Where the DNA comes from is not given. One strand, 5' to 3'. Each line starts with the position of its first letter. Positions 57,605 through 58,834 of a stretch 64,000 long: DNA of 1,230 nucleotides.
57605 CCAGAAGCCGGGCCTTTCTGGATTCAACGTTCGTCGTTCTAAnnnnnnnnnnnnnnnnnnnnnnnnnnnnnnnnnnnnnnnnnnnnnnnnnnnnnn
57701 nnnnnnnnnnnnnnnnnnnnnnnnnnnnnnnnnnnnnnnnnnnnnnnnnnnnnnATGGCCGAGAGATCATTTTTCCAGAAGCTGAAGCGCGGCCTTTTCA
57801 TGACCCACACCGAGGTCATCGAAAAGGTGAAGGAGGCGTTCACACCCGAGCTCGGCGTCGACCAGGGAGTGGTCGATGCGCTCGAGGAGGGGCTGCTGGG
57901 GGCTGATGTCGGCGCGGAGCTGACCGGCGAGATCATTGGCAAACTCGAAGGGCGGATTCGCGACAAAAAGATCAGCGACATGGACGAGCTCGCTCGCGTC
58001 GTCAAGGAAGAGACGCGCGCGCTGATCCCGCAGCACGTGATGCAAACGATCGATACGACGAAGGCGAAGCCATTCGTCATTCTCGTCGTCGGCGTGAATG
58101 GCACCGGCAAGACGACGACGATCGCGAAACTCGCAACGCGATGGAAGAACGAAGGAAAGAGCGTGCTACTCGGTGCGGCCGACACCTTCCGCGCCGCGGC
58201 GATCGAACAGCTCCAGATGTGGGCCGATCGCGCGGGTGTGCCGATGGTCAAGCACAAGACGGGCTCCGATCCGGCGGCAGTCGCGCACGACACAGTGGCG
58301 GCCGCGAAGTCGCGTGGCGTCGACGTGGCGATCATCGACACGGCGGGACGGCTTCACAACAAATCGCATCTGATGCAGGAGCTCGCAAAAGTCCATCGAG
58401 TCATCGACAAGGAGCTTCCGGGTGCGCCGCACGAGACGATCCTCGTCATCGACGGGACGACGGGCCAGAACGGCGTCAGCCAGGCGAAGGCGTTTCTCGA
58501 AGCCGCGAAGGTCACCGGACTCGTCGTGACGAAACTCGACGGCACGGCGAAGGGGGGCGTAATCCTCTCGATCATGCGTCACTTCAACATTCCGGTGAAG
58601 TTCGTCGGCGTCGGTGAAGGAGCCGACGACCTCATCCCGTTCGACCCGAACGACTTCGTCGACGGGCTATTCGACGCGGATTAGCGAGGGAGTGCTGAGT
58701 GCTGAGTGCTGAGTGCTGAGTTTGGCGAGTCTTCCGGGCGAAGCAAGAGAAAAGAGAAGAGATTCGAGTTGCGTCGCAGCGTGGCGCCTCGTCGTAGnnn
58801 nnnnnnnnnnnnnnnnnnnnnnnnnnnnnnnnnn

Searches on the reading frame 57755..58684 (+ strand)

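Call 47: search_protein_families(library=pfam, proteins=[window:57755-58684:+], max_evalue=0.00001)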
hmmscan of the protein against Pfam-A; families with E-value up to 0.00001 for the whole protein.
window:57755-58684:+ (309 aa): 4 families
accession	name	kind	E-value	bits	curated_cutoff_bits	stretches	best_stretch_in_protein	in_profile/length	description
PF00448.28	SRP54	-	4.6e-78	261.8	22.7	1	106-306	1-195/196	SRP54-type protein, GTPase domain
PF02881.24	SRP54_N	-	1.2e-07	32.3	22.4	1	24-86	4-74/75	SRP54-type protein, helical bundle domain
PF13604.12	AAA_30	-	6e-07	29.8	27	1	105-204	17-104/191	AAA domain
PF06414.18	Zeta_toxin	-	1.6e-06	28.1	22.3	1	101-212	11-119/199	Zeta toxin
